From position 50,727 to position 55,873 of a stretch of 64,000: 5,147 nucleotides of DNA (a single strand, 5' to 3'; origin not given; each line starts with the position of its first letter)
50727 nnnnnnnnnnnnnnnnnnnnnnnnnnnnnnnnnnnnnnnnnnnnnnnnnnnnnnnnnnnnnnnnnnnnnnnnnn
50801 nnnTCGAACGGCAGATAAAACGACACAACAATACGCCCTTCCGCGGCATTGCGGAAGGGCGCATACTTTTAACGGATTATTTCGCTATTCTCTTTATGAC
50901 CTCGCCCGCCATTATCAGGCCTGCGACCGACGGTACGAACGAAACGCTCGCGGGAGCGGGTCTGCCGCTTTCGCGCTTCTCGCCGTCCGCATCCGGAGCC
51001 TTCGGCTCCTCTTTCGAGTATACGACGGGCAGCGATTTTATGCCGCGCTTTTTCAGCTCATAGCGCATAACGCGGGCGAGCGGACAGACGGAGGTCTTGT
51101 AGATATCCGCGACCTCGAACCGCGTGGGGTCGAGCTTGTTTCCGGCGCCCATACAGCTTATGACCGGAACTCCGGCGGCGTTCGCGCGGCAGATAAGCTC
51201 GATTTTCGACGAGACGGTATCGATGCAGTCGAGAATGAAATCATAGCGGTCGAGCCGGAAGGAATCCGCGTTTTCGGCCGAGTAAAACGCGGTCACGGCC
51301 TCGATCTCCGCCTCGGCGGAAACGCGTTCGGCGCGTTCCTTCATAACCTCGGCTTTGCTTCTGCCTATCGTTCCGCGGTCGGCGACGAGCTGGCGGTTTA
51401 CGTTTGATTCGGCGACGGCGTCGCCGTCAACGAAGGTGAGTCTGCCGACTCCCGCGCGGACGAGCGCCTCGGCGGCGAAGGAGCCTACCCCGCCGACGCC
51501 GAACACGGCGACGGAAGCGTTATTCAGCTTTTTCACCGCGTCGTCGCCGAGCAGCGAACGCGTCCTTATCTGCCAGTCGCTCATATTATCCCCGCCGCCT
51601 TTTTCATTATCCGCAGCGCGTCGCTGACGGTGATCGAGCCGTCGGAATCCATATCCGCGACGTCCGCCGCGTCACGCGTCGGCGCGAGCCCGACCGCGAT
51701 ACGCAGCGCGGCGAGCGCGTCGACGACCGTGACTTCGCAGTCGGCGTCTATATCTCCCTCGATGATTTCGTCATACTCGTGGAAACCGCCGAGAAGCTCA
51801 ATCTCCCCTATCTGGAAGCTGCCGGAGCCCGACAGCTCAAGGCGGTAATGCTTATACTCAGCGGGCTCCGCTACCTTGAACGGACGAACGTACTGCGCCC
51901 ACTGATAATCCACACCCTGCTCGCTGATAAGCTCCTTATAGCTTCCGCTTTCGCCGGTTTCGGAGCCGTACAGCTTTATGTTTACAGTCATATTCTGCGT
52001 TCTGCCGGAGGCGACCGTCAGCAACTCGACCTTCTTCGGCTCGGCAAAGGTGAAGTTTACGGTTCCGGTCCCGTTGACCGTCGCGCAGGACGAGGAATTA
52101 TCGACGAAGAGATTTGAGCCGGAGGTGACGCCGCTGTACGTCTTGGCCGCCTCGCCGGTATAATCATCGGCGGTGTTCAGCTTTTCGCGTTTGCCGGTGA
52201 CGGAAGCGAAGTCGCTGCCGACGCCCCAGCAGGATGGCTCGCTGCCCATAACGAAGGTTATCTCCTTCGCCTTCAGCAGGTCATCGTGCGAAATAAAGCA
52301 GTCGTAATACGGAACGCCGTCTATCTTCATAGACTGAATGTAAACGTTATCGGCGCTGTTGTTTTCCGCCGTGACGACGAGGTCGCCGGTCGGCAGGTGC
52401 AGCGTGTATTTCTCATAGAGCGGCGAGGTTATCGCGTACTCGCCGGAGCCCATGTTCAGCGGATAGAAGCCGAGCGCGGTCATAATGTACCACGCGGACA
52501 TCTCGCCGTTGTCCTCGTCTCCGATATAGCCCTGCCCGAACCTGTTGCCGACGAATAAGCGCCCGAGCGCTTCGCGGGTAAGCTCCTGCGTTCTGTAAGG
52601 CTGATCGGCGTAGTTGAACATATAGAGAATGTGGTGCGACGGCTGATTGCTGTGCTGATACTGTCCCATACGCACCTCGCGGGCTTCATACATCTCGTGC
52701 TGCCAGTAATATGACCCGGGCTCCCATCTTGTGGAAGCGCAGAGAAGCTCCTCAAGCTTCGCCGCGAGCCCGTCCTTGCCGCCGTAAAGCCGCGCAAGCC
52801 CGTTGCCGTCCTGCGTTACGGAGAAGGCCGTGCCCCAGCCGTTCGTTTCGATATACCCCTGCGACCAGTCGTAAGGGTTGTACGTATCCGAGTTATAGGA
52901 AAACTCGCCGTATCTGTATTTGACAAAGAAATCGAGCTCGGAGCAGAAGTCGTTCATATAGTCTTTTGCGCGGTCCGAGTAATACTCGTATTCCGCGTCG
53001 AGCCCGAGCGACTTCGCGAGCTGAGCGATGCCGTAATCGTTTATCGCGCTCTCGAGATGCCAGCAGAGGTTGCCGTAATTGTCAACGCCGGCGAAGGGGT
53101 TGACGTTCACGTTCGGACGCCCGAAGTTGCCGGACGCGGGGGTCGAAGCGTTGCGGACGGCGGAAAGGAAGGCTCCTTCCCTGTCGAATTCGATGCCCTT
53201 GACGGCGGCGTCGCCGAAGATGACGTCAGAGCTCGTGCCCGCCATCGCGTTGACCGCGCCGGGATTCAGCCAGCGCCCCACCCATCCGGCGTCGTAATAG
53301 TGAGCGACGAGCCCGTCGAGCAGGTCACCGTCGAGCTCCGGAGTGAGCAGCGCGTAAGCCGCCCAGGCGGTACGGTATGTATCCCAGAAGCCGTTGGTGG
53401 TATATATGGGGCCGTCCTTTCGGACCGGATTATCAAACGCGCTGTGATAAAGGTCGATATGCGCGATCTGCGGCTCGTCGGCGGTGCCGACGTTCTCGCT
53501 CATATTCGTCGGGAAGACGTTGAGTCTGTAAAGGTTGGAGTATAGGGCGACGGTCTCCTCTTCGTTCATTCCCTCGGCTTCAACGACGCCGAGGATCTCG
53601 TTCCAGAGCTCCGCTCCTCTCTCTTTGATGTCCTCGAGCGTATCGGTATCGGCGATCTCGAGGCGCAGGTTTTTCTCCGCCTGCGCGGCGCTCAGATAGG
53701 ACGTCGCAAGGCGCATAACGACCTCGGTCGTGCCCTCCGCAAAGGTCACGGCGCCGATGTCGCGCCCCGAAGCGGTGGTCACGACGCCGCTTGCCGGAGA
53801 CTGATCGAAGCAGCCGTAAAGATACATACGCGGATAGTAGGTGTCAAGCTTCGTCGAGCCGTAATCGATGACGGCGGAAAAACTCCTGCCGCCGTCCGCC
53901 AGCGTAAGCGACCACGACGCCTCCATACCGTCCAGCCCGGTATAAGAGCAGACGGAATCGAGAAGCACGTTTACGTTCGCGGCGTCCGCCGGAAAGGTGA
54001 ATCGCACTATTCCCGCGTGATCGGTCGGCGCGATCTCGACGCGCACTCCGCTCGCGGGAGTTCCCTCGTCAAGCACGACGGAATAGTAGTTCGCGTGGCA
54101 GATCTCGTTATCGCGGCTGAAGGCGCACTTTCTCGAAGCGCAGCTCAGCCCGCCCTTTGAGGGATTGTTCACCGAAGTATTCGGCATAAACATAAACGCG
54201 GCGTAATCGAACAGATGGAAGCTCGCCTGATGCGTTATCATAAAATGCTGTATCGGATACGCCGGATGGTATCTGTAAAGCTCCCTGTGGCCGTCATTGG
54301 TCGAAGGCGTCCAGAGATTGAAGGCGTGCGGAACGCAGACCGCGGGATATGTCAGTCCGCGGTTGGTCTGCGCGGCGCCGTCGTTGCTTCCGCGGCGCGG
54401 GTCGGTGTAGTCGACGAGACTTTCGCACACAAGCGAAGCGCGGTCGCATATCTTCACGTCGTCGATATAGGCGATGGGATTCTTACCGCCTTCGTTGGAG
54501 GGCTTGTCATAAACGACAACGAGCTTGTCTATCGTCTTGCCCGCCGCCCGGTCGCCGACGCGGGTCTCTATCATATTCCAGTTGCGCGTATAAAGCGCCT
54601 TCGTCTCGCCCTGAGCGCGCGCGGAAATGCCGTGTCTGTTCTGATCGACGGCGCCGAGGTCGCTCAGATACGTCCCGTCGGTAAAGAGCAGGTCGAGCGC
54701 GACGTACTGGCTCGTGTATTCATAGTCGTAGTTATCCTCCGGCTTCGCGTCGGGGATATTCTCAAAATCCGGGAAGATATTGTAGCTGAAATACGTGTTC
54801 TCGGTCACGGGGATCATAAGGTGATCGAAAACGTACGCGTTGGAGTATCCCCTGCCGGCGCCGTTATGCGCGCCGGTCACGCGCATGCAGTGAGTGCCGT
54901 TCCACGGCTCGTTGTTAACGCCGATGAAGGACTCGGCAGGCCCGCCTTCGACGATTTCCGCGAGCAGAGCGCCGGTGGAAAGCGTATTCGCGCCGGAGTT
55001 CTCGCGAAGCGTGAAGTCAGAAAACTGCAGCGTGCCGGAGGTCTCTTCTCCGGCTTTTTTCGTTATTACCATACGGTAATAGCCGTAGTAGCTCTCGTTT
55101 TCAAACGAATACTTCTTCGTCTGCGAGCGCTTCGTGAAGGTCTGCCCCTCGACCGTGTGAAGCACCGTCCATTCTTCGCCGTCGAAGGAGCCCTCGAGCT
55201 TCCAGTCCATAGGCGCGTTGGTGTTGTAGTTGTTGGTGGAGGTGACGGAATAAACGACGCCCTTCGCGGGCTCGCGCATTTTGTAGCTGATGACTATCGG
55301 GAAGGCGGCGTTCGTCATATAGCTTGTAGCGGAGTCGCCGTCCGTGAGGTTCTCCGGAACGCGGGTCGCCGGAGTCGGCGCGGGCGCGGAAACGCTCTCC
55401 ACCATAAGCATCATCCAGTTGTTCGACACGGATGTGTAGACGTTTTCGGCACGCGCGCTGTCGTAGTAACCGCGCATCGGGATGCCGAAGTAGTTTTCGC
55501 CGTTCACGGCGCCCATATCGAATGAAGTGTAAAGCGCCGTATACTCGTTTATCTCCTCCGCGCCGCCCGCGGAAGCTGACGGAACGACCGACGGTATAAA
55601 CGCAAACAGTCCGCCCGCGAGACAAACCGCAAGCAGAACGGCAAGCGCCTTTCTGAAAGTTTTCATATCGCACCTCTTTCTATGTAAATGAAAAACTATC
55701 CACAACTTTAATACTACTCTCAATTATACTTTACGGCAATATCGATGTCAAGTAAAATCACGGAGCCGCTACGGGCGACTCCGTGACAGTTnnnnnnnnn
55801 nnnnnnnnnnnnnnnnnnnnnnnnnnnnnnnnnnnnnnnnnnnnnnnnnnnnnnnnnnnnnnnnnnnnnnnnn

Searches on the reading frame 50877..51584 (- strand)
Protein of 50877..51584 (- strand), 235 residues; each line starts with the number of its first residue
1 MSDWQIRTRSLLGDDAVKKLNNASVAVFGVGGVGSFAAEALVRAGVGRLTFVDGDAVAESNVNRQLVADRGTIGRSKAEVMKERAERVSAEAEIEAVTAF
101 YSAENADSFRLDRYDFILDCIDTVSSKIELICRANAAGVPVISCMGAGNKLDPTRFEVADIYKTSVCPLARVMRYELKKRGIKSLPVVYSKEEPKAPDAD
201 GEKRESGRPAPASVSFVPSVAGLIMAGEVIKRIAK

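Call 11: search_protein_families(library=pfam, proteins=[window:50877-51584:-], max_evalue=0.001)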
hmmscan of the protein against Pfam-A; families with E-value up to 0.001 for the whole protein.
window:50877-51584:- (235 aa): 1 family
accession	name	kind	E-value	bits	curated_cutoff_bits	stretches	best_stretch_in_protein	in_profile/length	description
PF00899.27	ThiF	-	3.2e-39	135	28.1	1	10-234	8-203/238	ThiF family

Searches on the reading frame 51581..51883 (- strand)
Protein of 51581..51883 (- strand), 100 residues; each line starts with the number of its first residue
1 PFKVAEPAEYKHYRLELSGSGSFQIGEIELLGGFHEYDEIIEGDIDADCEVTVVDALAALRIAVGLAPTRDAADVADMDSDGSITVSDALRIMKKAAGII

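Call 7: search_protein_families(library=pfam, proteins=[window:51581-51883:-], max_evalue=1)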
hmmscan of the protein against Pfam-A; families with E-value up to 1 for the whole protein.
window:51581-51883:- (100 aa): 3 families
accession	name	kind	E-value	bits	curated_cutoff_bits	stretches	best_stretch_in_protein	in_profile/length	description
PF00404.24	Dockerin_1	-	1.5e-05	25.6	22.9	1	43-94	2-54/57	Dockerin type I domain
PF00036.39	EF-hand_1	-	0.028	14.4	25.4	1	72-95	5-28/29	EF hand domain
PF13405.12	EF-hand_6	-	0.13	12.6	25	1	74-94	7-27/30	EF-hand domain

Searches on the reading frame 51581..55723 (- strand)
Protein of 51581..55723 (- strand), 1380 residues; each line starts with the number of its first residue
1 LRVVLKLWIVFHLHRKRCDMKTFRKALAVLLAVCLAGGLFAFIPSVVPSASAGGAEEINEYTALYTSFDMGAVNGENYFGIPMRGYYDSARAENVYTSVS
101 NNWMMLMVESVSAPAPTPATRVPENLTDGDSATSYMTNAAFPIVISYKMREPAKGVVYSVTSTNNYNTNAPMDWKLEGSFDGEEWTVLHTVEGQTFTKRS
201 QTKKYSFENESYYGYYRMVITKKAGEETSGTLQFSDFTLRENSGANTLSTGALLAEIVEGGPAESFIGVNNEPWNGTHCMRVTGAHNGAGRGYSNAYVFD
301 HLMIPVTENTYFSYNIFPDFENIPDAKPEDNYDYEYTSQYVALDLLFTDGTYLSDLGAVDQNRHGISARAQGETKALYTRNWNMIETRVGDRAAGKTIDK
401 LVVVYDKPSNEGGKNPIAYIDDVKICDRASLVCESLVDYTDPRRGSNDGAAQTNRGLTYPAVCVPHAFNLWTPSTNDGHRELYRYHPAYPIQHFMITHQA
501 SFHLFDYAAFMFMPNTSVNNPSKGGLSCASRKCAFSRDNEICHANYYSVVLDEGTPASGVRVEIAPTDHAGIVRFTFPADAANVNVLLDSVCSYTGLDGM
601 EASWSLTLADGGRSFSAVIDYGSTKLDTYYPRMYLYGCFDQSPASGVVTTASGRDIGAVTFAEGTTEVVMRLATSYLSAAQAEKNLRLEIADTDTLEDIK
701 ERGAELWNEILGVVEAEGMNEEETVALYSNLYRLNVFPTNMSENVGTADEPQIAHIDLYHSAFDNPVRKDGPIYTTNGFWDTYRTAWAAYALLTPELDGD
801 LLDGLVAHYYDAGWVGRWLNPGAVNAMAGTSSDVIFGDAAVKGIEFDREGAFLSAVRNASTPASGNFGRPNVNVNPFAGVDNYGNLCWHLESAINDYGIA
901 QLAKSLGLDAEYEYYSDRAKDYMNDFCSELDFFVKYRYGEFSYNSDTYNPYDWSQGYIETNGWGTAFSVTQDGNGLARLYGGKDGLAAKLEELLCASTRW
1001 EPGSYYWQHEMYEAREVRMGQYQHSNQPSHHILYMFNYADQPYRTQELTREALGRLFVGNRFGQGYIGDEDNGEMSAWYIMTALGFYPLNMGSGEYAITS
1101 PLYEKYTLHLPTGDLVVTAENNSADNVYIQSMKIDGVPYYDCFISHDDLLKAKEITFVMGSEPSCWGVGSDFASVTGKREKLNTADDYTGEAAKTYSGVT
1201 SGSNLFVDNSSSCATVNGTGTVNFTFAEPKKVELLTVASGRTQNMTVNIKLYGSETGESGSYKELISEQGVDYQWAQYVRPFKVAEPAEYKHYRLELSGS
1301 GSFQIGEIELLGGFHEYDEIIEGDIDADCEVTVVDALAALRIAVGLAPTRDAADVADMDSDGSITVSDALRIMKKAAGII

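Call 11: search_protein_families(library=pfam, proteins=[window:51581-55723:-], max_evalue=0.001)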
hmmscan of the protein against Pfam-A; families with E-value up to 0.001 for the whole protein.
window:51581-55723:- (1380 aa): 4 families
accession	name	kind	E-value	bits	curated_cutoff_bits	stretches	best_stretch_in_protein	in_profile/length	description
PF07971.18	Glyco_hydro_92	-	6.2e-116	388.5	24.6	1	681-1161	1-464/464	Glycosyl hydrolase family 92 catalytic domain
PF17678.7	Glyco_hydro_92N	-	1.4e-25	90.9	34.5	1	439-675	1-236/236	Glycosyl hydrolase family 92 N-terminal domain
PF00754.31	F5_F8_type_C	-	0.00027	21.5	28.2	0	120-226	11-118/127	F5/8 type C domain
PF00404.24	Dockerin_1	-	0.00066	20.3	22.9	0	1323-1374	2-54/57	Dockerin type I domain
